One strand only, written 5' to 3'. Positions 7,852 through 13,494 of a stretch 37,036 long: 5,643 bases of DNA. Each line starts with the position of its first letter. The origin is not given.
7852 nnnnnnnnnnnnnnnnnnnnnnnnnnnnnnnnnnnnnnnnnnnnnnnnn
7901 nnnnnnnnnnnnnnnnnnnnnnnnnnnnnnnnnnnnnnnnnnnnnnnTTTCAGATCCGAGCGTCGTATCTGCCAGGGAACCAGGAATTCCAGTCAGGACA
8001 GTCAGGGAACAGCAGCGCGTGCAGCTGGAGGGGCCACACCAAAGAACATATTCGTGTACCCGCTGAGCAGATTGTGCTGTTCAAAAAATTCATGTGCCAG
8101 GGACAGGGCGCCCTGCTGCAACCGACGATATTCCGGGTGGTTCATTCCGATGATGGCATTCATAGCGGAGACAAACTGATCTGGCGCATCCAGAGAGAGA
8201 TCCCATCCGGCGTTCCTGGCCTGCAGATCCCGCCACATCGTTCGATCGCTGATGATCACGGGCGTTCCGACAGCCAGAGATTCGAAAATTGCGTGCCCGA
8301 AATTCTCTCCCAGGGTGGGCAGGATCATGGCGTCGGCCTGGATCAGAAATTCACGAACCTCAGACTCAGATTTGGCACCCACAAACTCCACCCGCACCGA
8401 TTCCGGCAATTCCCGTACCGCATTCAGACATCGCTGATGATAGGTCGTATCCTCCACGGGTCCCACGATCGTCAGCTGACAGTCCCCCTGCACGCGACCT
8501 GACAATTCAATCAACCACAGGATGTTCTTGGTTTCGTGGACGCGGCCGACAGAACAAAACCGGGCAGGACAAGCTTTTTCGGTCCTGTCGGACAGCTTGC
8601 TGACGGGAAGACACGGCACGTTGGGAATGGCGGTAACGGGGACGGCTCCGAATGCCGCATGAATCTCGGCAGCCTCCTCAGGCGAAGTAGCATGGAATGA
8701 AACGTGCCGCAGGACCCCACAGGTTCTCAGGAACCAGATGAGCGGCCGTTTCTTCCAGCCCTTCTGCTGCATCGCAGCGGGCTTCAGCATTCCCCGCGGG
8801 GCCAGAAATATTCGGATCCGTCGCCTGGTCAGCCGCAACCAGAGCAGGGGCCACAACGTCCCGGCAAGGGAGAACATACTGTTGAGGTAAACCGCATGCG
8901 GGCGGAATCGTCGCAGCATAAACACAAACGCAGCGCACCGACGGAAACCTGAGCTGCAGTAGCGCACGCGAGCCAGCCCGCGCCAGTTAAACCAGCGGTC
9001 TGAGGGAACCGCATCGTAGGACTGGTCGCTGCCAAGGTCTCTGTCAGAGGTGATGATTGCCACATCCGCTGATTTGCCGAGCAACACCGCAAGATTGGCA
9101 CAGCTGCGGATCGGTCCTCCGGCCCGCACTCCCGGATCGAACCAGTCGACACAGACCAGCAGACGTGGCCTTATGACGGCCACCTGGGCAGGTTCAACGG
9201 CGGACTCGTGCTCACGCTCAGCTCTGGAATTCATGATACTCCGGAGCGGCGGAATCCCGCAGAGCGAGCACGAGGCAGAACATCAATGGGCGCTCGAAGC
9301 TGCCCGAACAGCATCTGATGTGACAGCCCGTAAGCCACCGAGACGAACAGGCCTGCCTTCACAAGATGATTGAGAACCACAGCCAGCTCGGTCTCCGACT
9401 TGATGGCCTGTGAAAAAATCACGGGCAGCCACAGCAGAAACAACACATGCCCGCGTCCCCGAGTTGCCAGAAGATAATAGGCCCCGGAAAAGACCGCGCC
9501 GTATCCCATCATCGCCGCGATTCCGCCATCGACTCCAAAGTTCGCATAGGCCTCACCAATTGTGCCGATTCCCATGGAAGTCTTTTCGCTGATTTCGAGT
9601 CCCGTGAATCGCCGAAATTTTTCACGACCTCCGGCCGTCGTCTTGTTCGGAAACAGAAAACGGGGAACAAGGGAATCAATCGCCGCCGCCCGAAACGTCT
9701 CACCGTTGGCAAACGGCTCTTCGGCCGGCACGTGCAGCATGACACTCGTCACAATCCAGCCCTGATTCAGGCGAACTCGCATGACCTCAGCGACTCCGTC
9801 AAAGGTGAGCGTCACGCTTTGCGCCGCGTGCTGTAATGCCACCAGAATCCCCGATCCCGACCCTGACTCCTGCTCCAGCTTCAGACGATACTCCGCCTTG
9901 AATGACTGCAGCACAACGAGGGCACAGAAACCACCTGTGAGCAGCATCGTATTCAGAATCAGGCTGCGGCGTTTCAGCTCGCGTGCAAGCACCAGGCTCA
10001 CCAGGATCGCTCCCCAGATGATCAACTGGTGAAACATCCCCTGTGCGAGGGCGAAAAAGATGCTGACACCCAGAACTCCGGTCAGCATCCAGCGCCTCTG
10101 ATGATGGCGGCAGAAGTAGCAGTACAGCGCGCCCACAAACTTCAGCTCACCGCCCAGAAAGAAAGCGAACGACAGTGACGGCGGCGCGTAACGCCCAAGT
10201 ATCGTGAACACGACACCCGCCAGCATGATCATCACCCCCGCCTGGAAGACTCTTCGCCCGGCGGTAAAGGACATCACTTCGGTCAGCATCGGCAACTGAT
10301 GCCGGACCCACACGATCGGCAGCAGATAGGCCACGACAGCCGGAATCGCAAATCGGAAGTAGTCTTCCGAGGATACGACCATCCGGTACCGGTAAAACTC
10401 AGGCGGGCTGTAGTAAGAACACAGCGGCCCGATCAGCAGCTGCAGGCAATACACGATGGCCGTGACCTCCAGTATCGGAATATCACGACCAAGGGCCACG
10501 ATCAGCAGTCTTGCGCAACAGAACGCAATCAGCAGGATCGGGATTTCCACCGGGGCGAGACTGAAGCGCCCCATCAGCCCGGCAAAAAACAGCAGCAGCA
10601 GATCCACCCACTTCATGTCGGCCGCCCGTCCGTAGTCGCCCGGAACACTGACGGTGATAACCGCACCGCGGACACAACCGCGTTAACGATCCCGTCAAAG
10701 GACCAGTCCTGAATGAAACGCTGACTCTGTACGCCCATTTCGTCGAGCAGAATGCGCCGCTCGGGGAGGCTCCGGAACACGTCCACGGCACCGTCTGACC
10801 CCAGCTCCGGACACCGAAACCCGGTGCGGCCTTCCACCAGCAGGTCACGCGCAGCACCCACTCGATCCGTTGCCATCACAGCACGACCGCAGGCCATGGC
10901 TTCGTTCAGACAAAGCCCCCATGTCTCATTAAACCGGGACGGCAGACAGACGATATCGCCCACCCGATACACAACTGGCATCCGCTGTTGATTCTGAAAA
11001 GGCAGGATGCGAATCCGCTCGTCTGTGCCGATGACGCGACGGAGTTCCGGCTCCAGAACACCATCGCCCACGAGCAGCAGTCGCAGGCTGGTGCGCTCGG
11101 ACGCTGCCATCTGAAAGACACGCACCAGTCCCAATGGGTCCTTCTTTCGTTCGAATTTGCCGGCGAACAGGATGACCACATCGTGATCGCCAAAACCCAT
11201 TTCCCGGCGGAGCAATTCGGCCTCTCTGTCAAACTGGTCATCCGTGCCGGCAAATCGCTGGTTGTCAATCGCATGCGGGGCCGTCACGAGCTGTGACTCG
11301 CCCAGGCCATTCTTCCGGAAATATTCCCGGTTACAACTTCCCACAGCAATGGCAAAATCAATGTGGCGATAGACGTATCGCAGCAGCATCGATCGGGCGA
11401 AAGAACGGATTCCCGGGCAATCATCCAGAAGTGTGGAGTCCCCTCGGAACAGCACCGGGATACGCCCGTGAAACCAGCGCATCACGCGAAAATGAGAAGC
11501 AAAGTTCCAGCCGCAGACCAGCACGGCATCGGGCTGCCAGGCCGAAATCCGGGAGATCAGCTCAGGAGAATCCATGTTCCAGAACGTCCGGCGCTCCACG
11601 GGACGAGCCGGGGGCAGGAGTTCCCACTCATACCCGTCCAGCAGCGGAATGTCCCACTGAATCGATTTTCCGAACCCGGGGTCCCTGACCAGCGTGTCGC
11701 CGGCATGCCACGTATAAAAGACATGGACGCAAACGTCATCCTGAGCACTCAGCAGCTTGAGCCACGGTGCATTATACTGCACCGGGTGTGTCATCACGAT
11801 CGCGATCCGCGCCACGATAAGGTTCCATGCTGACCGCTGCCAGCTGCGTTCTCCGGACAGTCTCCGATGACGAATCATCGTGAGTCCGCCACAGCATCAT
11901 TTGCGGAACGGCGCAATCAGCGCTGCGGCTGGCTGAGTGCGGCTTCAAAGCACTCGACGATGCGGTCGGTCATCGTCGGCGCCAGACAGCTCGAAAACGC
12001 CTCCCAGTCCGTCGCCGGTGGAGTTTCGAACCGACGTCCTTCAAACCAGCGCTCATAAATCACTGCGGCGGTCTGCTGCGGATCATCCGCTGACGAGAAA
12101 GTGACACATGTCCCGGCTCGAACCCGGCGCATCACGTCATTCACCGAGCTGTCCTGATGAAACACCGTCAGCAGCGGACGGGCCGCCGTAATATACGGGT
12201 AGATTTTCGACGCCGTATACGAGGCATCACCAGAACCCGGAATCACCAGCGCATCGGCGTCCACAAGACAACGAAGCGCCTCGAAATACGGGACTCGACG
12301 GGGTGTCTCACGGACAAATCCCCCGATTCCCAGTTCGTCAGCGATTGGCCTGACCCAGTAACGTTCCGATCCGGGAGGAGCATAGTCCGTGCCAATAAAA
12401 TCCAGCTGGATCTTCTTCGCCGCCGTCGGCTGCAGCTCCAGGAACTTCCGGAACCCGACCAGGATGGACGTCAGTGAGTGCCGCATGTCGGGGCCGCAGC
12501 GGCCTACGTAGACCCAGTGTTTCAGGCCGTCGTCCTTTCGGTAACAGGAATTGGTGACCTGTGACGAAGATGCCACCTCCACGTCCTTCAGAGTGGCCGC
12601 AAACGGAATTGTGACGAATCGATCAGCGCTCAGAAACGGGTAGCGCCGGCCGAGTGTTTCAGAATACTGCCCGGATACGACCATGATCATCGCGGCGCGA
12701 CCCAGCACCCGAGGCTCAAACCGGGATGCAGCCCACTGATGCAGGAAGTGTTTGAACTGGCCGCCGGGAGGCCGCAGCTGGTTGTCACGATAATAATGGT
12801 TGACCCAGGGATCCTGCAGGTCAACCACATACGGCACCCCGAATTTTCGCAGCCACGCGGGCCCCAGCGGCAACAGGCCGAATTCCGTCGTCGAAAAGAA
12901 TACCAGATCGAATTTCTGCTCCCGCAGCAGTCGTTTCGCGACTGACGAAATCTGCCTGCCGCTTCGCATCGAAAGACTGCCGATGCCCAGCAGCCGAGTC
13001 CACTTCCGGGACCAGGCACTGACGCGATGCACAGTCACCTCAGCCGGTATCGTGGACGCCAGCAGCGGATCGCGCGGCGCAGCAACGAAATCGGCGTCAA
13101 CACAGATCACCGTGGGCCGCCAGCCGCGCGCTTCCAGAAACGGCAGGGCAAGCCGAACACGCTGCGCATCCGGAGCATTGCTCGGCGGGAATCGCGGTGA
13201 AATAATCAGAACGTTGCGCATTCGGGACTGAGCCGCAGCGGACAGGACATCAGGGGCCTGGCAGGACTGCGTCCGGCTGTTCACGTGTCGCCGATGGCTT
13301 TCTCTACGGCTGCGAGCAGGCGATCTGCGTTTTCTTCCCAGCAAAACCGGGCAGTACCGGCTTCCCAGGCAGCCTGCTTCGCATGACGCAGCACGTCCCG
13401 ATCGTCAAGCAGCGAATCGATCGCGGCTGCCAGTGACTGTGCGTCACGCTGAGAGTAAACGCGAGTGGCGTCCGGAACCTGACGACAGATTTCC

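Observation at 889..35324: Candidate coupled system: a PEP-CTERM/exosortase sorting module facing a Wzm/Wzt glycan operon that carries its own EpsI paralog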

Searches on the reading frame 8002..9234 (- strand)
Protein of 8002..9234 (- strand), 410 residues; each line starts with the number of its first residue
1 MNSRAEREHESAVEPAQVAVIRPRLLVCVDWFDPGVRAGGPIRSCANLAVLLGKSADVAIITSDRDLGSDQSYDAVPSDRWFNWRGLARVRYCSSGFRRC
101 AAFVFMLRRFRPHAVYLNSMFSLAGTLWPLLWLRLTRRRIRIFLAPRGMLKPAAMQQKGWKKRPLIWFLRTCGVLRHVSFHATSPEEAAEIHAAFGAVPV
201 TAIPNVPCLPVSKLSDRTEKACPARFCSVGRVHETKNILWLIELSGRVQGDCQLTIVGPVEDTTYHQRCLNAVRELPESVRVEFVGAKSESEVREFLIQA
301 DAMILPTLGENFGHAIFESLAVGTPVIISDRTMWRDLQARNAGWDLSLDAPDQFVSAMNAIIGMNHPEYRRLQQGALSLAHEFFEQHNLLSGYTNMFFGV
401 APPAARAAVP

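Call 5: search_protein_families(library=pfam, proteins=[window:8002-9234:-], max_evalue=0.0001)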
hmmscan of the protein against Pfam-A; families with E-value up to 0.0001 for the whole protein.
window:8002-9234:- (410 aa): 5 families
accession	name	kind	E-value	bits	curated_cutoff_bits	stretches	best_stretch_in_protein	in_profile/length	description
PF00534.26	Glycos_transf_1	-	2.3e-17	63.5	26.4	1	224-369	16-162/172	Glycosyl transferases group 1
PF13692.12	Glyco_trans_1_4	-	2.4e-16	60.7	27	1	225-361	3-139/142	Glycosyl transferases group 1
PF13579.12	Glyco_trans_4_4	-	1.8e-09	38.5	29.7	1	39-205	1-157/158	Glycosyl transferase 4-like domain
PF20706.3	GT4-conflict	-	2e-06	27.5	26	1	215-332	189-314/385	Family 4 Glycosyltransferase in conflict systems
PF13439.12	Glyco_transf_4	-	7.4e-05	23.3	28.5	0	39-205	2-164/170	Glycosyltransferase Family 4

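Call 52: search_protein_families(library=ncbifam, proteins=[window:8002-9234:-], max_evalue=0.01)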
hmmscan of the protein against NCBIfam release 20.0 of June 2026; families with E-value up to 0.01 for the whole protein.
window:8002-9234:- (410 aa): 22 families
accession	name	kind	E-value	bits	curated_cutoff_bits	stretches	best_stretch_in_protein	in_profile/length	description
NF046085.1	XrtY_assoc_Gly1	equivalog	3.7e-29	101.8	400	1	137-398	121-382/387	XrtY-associated glycosyltransferase XYAG1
NF038295.1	EPS_HpsP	equivalog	5.7e-18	65.1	550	1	39-380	14-367/388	hormogonium polysaccharide biosynthesis glycosyltransferase HpsP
NF041876.1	EPS_EpsE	equivalog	1e-12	48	400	1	219-370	210-367/389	exopolysaccharide biosynthesis GT4 family glycosyltransferase EpsE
TIGR04047.1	MSMEG_0565_glyc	hypoth_equivalog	3.7e-10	39.4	259.85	1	225-366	195-343/373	MSMEG_0565 family glycosyltransferase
NF038011.1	PelF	equivalog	3e-09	36.5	100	1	203-393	285-485/489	GT4 family glycosyltransferase PelF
TIGR03999.1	thiol_BshA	equivalog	3.9e-09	35.9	273.7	1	248-397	224-370/375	N-acetyl-alpha-D-glucosaminyl L-malate synthase BshA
NF038255.1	exopoly_VpsD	equivalog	5.5e-09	35.4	300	1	241-340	224-323/381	VpsD family glycosyltransferase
NF041010.1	glycosy_Agl16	equivalog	1.2e-08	34.2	575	1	229-332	185-286/352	glycosylation protein Agl16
NF007396.0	PRK09922.1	equivalog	5.5e-07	28.8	385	1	213-336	172-297/361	lipopolysaccharide 1,6-galactosyltransferase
TIGR03088.1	stp2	hypoth_equivalog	9.9e-07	28.1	409.05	1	224-394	195-367/374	TIGR03088 family PEP-CTERM/XrtA system glycosyltransferase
NF047880.1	glyco_SdgA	exception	1.7e-06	26.9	800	1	198-331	291-421/488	serine-aspartate repeat adhesin O-glycosyltransferase SdgA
NF053787.1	GlcN_PG_synth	equivalog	5.8e-06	25.4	480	1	229-371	203-333/361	N-acetylglucosaminyl phosphatidylglycerol synthase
NF038229.1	Glyco4_Geo_Pelo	equivalog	1.6e-05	24.1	400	1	248-330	189-268/338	GPMC system family 4 glycosyltransferase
NF053513.1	Gtran_IagA_BgsA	equivalog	1.7e-05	24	460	1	227-369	165-304/333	LTA glycolipid anchor biosynthesis glycosyltransferase, IagA/BgsA family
NF047684.1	TeichurnBiosyTuaC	equivalog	2.6e-05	23.3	550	1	229-332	225-322/391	teichuronic acid biosynthesis protein TuaC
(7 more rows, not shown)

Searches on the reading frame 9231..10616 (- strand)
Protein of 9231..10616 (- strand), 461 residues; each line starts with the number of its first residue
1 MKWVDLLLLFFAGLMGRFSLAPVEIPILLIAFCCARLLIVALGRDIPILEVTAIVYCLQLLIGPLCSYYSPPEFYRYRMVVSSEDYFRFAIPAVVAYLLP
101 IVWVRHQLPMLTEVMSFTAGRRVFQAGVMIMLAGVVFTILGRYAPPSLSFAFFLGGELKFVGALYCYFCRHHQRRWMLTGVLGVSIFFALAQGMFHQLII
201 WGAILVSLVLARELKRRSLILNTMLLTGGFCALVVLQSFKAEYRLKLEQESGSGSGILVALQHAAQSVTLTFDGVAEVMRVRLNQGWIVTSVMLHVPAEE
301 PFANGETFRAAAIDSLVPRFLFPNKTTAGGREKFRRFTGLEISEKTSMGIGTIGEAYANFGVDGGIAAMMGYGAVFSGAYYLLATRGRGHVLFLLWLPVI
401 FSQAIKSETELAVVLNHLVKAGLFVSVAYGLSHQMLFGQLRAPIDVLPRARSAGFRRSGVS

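Call 5: search_protein_families(library=pfam, proteins=[window:9231-10616:-], max_evalue=0.0001)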
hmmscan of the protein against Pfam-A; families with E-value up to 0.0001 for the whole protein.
window:9231-10616:- (461 aa): 0 families

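Call 40: search_protein_families(library=pfam, proteins=[window:9231-10616:-], max_evalue=5)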
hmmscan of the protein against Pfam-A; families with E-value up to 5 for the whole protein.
window:9231-10616:- (461 aa): 2 families
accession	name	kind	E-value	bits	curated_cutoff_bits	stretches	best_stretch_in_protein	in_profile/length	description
PF09605.15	Trep_Strep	-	0.013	16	28.7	1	125-211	6-96/185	Hypothetical bacterial integral membrane protein (Trep_Strep)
PF06525.17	SoxE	-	0.14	12.1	21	1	348-406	86-143/149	Sulfocyanin (SoxE) domain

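Call 52: search_protein_families(library=ncbifam, proteins=[window:9231-10616:-], max_evalue=0.01)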
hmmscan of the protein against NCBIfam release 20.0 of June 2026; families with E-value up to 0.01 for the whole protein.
window:9231-10616:- (461 aa): 0 families

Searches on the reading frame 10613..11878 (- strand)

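Call 5: search_protein_families(library=pfam, proteins=[window:10613-11878:-], max_evalue=0.0001)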
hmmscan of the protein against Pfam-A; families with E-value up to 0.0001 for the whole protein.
window:10613-11878:- (421 aa): 4 families
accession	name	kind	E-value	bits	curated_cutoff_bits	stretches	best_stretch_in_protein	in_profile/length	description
PF13692.12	Glyco_trans_1_4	-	6.9e-20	72.2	27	1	235-358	3-126/142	Glycosyl transferases group 1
PF00534.26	Glycos_transf_1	-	8.1e-19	68.2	26.4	1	223-373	5-157/172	Glycosyl transferases group 1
PF13579.12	Glyco_trans_4_4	-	1.9e-05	25.5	29.7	1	95-199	51-154/158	Glycosyl transferase 4-like domain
PF13439.12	Glyco_transf_4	-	9.5e-05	22.9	28.5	0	90-208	49-170/170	Glycosyltransferase Family 4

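Call 52: search_protein_families(library=ncbifam, proteins=[window:10613-11878:-], max_evalue=0.01)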
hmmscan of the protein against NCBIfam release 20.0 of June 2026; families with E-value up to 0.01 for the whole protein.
window:10613-11878:- (421 aa): 19 families
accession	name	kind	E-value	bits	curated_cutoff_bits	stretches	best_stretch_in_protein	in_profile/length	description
TIGR03449.1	mycothiol_MshA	equivalog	1.1e-14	54.2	462.5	1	223-403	210-398/406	D-inositol-3-phosphate glycosyltransferase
TIGR03999.1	thiol_BshA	equivalog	1.1e-14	54.1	273.7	1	210-362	176-326/375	N-acetyl-alpha-D-glucosaminyl L-malate synthase BshA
TIGR03088.1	stp2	hypoth_equivalog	2.4e-14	53.2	409.05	1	173-393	137-358/374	TIGR03088 family PEP-CTERM/XrtA system glycosyltransferase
NF012028.0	PRK15484.1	subfamily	7.4e-14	51.6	618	1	186-374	152-345/380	lipopolysaccharide N-acetylglucosaminyltransferase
TIGR04063.1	stp3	hypoth_equivalog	1.2e-13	50.8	442.05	1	164-390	149-376/397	TIGR04063 family PEP-CTERM/XrtA system glycosyltransferase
NF007640.0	PRK10307.1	subfamily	9.4e-11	41.2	276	1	173-386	172-384/411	WcaI family glycosyltransferase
TIGR04157.1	glyco_rSAM_CFB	subfamily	2.2e-10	40.1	400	1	219-357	213-349/406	TIGR04157 family glycosyltransferase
NF053787.1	GlcN_PG_synth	equivalog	2.4e-10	39.8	480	1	166-402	137-353/361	N-acetylglucosaminyl phosphatidylglycerol synthase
TIGR04047.1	MSMEG_0565_glyc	hypoth_equivalog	6.9e-08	32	259.85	1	200-338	164-307/373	MSMEG_0565 family glycosyltransferase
NF050063.1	ProtGlycPglJ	equivalog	2.5e-07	30.2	500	1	231-354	192-312/363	N-acetylgalactosamine-N,N'-diacetylbacillosaminyl-diphospho-undecaprenol 4-alpha-N-acetylgalactosaminyltransferase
NF038298.1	EPS_HpsO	equivalog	1.4e-06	27.3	575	1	159-337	133-318/388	hormogonium polysaccharide biosynthesis glycosyltransferase HpsO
TIGR02149.1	glgA_Coryne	subfamily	2.9e-06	26.7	302.4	1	169-358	141-333/391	glycogen synthase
NF047684.1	TeichurnBiosyTuaC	equivalog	7.8e-06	25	550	1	193-349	183-330/391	teichuronic acid biosynthesis protein TuaC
NF049988.1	MGlcDAGSynMgs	equivalog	3.9e-05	23.2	400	1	200-335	181-317/398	alpha-monoglucosyldiacylglycerol synthase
NF038295.1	EPS_HpsP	equivalog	0.00015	20.9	550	1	219-402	193-381/388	hormogonium polysaccharide biosynthesis glycosyltransferase HpsP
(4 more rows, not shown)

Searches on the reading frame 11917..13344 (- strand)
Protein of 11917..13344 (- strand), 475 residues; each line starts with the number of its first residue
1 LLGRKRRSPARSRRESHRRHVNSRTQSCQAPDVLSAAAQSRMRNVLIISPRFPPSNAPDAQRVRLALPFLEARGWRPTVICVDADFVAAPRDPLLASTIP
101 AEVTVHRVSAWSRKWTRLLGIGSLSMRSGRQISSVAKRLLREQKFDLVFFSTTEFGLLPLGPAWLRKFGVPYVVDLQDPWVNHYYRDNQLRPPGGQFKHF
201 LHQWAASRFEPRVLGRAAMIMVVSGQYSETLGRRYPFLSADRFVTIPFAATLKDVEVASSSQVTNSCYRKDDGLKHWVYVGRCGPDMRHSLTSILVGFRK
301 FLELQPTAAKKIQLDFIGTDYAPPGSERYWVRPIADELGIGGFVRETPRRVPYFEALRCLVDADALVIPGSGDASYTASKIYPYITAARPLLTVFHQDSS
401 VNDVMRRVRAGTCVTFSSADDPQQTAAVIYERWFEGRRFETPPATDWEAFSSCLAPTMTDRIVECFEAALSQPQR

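Call 5: search_protein_families(library=pfam, proteins=[window:11917-13344:-], max_evalue=0.0001)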
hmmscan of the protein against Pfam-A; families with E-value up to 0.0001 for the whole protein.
window:11917-13344:- (475 aa): 2 families
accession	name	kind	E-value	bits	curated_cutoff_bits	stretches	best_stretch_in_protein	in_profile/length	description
PF13579.12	Glyco_trans_4_4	-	6.9e-11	43.2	29.7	1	70-247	14-156/158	Glycosyl transferase 4-like domain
PF13439.12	Glyco_transf_4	-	5.7e-08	33.4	28.5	1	69-247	14-163/170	Glycosyltransferase Family 4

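Call 40: search_protein_families(library=pfam, proteins=[window:11917-13344:-], max_evalue=5)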
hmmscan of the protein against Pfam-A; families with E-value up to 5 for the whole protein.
window:11917-13344:- (475 aa): 3 families
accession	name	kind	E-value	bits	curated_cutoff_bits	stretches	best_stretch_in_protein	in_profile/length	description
PF13579.12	Glyco_trans_4_4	-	6.9e-11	43.2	29.7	1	70-247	14-156/158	Glycosyl transferase 4-like domain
PF13439.12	Glyco_transf_4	-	5.7e-08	33.4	28.5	1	69-247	14-163/170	Glycosyltransferase Family 4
PF08149.16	BING4CT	-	0.29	11.3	23.7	1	365-387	34-56/79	BING4CT (NUC141) domain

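Call 52: search_protein_families(library=ncbifam, proteins=[window:11917-13344:-], max_evalue=0.01)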
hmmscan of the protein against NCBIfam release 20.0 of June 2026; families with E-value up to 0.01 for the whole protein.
window:11917-13344:- (475 aa): 0 families
